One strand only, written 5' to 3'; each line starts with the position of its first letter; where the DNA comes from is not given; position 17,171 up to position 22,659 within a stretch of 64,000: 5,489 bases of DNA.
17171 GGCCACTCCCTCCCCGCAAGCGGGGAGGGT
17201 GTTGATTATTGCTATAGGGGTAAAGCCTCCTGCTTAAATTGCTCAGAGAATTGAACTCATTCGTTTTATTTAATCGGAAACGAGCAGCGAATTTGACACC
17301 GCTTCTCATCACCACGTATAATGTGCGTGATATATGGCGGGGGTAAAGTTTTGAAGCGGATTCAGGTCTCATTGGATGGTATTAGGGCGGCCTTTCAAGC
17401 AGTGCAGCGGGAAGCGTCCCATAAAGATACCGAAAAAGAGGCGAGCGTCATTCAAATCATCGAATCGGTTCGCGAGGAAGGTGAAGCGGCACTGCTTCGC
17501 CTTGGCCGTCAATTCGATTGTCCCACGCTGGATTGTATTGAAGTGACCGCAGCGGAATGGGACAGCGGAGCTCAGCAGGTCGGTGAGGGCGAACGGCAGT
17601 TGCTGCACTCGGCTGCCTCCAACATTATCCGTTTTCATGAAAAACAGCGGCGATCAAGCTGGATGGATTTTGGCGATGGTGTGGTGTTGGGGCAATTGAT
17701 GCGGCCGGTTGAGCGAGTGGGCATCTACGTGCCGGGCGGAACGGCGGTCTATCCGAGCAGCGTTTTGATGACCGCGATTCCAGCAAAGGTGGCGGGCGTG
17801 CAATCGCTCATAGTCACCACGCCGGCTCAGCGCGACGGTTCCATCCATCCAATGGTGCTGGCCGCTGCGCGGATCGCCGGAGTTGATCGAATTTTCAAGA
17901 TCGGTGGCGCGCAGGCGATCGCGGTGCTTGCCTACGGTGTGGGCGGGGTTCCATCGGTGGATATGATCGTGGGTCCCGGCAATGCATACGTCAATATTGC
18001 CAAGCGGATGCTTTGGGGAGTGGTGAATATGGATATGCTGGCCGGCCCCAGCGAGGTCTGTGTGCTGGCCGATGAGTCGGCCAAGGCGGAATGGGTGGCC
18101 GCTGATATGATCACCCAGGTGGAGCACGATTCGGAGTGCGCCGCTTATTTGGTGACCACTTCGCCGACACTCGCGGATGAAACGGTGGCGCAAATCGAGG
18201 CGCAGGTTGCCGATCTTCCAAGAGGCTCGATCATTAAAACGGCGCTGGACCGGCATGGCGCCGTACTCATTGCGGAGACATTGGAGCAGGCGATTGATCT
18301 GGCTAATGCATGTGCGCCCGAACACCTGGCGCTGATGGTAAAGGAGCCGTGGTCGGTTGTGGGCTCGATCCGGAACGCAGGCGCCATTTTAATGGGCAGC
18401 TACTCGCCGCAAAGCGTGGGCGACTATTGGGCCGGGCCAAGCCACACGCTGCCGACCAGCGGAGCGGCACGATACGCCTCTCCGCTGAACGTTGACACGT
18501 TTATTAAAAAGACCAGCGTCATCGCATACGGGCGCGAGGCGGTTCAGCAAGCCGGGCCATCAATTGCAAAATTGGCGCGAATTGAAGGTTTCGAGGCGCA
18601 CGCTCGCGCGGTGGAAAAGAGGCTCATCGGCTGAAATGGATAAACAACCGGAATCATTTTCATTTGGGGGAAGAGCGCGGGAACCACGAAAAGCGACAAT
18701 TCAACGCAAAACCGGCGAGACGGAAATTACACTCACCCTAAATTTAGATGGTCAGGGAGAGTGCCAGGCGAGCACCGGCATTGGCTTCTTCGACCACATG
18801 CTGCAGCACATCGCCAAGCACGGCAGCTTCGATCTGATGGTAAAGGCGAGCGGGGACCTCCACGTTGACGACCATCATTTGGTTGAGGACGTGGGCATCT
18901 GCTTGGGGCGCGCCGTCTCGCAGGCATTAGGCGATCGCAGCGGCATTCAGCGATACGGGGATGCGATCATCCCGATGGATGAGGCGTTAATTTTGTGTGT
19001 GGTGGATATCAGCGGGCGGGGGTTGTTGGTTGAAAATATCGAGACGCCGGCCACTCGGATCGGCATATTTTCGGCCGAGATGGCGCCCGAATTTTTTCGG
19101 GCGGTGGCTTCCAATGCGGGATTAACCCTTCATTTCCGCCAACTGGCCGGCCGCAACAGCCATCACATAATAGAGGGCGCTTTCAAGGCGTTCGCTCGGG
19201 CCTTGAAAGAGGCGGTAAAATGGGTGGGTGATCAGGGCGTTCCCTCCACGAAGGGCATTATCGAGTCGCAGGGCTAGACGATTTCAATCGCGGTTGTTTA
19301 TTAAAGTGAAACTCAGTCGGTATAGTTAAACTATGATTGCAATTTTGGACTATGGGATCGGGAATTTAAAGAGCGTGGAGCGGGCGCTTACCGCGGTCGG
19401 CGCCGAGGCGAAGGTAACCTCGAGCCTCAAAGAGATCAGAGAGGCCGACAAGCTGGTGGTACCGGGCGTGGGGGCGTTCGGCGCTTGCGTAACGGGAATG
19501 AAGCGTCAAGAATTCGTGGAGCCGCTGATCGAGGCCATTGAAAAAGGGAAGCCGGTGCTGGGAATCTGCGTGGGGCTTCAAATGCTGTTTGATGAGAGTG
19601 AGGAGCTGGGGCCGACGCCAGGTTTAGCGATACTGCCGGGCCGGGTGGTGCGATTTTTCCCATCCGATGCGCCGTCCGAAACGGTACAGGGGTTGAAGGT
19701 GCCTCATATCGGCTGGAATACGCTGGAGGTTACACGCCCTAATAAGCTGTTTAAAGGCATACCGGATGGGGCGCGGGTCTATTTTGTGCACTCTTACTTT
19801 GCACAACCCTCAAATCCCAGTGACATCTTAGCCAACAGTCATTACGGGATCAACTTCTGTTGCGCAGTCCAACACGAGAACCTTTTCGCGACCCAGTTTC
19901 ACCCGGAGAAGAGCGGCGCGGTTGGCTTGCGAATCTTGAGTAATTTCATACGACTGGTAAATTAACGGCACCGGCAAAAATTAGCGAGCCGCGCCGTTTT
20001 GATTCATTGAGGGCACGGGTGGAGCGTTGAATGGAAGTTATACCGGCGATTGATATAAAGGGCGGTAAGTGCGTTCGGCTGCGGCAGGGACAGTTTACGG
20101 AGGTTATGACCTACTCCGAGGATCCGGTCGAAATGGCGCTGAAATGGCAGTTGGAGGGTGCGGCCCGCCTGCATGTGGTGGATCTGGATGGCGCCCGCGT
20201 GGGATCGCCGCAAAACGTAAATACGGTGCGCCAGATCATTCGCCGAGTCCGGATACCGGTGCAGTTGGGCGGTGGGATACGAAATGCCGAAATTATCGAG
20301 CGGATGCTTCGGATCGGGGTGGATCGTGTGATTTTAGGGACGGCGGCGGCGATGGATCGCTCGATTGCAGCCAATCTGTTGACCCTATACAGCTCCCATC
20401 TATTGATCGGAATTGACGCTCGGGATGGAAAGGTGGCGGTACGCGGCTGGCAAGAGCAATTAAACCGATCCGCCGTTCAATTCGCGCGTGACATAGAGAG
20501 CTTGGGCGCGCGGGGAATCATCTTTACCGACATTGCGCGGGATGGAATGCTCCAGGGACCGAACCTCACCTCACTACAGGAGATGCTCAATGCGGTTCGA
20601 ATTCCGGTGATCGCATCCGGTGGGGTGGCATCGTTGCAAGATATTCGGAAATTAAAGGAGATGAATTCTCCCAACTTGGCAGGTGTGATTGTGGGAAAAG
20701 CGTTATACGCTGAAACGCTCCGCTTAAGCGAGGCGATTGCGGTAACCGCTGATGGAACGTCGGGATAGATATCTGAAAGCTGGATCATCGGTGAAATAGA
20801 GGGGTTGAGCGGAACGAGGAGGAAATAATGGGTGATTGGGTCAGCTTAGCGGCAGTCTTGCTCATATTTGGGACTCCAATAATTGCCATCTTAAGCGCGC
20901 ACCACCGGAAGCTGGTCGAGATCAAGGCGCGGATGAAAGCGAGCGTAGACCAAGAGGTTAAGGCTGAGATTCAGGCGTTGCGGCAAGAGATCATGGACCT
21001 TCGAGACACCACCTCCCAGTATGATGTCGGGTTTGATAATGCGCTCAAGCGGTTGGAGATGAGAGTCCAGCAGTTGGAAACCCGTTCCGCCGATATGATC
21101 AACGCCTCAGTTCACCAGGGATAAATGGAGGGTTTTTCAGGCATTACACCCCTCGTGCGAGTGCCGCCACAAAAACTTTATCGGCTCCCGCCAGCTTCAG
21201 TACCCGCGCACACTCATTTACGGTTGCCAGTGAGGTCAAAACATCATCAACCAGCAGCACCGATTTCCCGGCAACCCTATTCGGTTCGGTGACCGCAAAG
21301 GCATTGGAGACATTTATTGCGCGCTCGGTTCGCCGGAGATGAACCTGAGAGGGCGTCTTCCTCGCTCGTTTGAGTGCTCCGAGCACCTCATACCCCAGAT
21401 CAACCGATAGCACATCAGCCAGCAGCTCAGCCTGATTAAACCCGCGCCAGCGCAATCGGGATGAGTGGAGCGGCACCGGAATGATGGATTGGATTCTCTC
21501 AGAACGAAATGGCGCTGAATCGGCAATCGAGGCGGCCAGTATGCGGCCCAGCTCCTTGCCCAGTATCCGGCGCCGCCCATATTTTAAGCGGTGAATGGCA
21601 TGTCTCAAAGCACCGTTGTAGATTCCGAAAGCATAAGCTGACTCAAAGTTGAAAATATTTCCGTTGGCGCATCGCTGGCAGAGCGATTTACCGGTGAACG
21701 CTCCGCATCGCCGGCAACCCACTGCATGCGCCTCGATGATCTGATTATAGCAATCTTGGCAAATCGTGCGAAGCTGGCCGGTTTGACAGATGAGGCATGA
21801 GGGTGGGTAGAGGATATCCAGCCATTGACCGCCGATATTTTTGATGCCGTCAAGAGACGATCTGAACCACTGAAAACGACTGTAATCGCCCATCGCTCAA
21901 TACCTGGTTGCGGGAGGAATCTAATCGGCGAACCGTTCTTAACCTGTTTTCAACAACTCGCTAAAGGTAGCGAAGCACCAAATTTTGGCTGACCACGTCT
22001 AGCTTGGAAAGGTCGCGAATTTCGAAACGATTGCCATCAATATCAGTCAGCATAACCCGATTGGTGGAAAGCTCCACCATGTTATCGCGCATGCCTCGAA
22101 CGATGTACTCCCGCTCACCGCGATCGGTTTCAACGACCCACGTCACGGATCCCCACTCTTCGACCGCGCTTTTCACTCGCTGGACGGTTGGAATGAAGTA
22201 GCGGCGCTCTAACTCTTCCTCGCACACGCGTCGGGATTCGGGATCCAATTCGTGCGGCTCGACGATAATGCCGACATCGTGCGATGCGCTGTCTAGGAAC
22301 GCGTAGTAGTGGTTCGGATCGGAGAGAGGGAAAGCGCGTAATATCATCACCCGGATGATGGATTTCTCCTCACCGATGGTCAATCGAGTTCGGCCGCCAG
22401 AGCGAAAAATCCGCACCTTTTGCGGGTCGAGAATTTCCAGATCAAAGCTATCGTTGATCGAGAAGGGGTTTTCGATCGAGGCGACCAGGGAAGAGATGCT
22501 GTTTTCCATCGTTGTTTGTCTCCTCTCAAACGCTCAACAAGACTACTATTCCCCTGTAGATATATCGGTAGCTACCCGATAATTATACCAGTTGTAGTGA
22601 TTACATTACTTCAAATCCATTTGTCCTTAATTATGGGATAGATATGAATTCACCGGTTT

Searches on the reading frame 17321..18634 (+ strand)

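Call 4: search_protein_families(library=pfam, proteins=[window:17321-18634:+], max_evalue=0.01)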
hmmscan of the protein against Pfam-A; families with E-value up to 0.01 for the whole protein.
window:17321-18634:+ (437 aa): 1 family
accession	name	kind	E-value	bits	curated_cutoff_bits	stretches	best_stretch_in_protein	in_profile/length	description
PF00815.25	Histidinol_dh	-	1e-158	529.2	27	1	33-435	5-411/411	Histidinol dehydrogenase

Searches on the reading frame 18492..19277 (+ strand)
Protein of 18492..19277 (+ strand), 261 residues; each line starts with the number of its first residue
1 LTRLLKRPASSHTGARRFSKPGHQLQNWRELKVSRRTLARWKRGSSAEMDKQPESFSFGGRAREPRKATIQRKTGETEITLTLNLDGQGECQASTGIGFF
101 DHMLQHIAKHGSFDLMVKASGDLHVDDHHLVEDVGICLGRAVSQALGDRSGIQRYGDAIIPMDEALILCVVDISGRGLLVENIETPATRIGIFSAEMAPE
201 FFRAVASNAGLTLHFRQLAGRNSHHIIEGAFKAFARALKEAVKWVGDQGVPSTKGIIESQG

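Call 4: search_protein_families(library=pfam, proteins=[window:18492-19277:+], max_evalue=0.01)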
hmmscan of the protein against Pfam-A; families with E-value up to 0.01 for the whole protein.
window:18492-19277:+ (261 aa): 1 family
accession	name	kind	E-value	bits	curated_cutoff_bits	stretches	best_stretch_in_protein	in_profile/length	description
PF00475.24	IGPD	-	1.7e-64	216.7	27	1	95-238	1-144/144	Imidazoleglycerol-phosphate dehydratase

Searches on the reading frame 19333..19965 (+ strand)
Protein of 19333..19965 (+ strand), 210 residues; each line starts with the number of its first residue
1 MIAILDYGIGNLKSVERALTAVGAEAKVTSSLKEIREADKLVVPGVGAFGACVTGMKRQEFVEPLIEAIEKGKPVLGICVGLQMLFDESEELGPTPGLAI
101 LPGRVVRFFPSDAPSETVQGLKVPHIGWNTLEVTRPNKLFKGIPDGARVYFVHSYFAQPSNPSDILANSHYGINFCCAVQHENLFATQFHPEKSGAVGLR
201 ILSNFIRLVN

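Call 4: search_protein_families(library=pfam, proteins=[window:19333-19965:+], max_evalue=0.01)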
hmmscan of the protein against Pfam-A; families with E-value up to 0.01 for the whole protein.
window:19333-19965:+ (210 aa): 5 families
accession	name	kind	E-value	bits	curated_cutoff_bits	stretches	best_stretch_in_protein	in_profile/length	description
PF00117.34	GATase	-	7.7e-24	84.8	22.8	1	4-205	2-186/190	Glutamine amidotransferase class-I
PF01174.25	SNO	-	4.2e-10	40.3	27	1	10-89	6-85/188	SNO glutamine amidotransferase family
PF07685.20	GATase_3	-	1e-06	29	27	1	28-90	30-93/196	CobB/CobQ-like glutamine amidotransferase domain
PF07722.19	Peptidase_C26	-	0.00023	21.4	20.5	1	57-85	89-118/219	Peptidase C26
PF01965.30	DJ-1_PfpI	-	0.0035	17.6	26.6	1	22-87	44-109/165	DJ-1/PfpI family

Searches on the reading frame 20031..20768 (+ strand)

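Call 4: search_protein_families(library=pfam, proteins=[window:20031-20768:+], max_evalue=0.01)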
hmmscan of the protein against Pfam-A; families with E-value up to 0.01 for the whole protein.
window:20031-20768:+ (245 aa): 7 families
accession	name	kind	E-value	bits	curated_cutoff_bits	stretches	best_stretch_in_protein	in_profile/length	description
PF00977.27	His_biosynth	-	7.2e-79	264.9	23.6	1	2-230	1-227/228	Histidine biosynthesis protein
PF01207.24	Dus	-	1.1e-08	35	20.4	2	59-107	169-218/311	Dihydrouridine synthase (Dus)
PF05690.20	ThiG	-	7.2e-07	29.2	23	1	24-111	125-212/247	Thiazole biosynthesis protein ThiG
PF03060.21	NMO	-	8.6e-06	25.8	28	0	147-205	144-208/331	Nitronate monooxygenase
PF02581.23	TMP-TENI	-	3.6e-05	23.7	27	0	59-102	134-176/180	Thiamine monophosphate synthase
PF00478.31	IMPDH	-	0.00049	19.7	25.6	0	57-107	188-240/345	IMP dehydrogenase / GMP reductase domain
PF01884.23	PcrB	-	0.0043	17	23.9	0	57-106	162-211/226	PcrB family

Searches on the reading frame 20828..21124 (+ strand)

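Call 4: search_protein_families(library=pfam, proteins=[window:20828-21124:+], max_evalue=0.01)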
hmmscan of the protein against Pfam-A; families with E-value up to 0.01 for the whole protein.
window:20828-21124:+ (98 aa): 1 family
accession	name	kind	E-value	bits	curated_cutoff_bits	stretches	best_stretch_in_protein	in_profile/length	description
PF25600.1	TRIM_CC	-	0.0076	16.5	30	0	19-64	37-82/142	TRIM protein coiled-coil region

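Call 56: search_protein_families(library=pfam, proteins=[window:20828-21124:+], max_evalue=1)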
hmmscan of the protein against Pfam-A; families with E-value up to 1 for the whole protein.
window:20828-21124:+ (98 aa): 14 families
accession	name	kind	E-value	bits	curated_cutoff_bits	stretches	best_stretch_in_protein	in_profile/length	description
PF25600.1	TRIM_CC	-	0.0076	16.5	30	1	19-64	37-82/142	TRIM protein coiled-coil region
PF07558.16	Shugoshin_N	-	0.011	16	30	0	43-61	25-43/45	Shugoshin N-terminal coiled-coil region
PF07926.17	TPR_MLP1_2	-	0.012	16.1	36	1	36-90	62-115/129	TPR/MLP1/MLP2-like protein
PF14362.11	DUF4407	-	0.016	15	31.3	1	5-77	96-165/297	Domain of unknown function (DUF4407)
PF03915.18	AIP3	-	0.027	14.1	31.6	1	28-89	116-177/406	Actin interacting protein 3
PF10615.14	DUF2470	-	0.043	14.8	22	1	17-77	3-68/77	Domain of unknown function (DUF2470)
PF08581.15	Tup_N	-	0.044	14.6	28.7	1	42-82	36-75/77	Tup N-terminal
PF08385.17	DHC_N1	-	0.049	12.7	28.3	1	28-95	248-311/562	Dynein heavy chain, N-terminal region 1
PF21109.2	Stonustoxin_helical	-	0.077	13.6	27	1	28-76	5-53/96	Stonustoxin helical domain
PF15753.10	BLOC1S3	-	0.082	13.4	27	1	26-76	95-145/172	Biogenesis of lysosome-related organelles complex 1 subunit 3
PF10874.13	DUF2746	-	0.13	13.1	23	1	1-64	9-75/101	Protein of unknown function (DUF2746)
PF18904.5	DUF5660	-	0.14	12.8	24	1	41-72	3-34/109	Domain of unknown function (DUF5660)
PF08702.15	Fib_alpha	-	0.25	12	29.9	0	58-90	22-54/143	Fibrinogen alpha/beta chain family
PF07716.20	bZIP_2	-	0.32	11.5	22.3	0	42-59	28-52/54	Basic region leucine zipper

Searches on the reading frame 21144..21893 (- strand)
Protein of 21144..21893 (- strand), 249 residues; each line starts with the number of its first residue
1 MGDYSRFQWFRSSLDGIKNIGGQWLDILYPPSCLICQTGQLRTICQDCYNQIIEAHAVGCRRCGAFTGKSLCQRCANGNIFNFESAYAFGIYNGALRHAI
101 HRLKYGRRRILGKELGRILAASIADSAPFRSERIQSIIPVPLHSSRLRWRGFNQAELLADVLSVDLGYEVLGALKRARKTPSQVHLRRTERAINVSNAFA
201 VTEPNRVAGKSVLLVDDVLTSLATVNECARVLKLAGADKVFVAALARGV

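Call 4: search_protein_families(library=pfam, proteins=[window:21144-21893:-], max_evalue=0.01)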
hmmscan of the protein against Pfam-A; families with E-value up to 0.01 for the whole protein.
window:21144-21893:- (249 aa): 3 families
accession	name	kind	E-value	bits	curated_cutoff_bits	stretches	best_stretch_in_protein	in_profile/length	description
PF18912.6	DZR_2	-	1.7e-08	34.6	27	1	25-76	2-56/56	Double zinc ribbon domain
PF00156.33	Pribosyltran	-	6e-06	26.1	26.3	1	151-246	40-124/158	Phosphoribosyl transferase domain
PF14572.12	Pribosyl_synth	-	0.0047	17.3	27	1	205-244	79-118/184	Phosphoribosyl synthetase-associated domain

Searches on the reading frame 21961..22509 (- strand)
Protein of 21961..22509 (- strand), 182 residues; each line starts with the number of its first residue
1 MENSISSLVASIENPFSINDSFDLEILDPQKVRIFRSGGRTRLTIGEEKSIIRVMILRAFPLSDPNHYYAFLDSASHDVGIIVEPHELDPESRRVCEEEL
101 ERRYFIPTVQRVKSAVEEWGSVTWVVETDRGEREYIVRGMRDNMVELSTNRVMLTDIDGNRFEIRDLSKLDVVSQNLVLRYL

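Call 4: search_protein_families(library=pfam, proteins=[window:21961-22509:-], max_evalue=0.01)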
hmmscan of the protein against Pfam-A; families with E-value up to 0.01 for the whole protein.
window:21961-22509:- (182 aa): 1 family
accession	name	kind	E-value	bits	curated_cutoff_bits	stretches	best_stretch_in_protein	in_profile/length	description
PF08909.16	DUF1854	-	9.6e-38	129.4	26.8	1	53-180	3-129/130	Domain of unknown function (DUF1854)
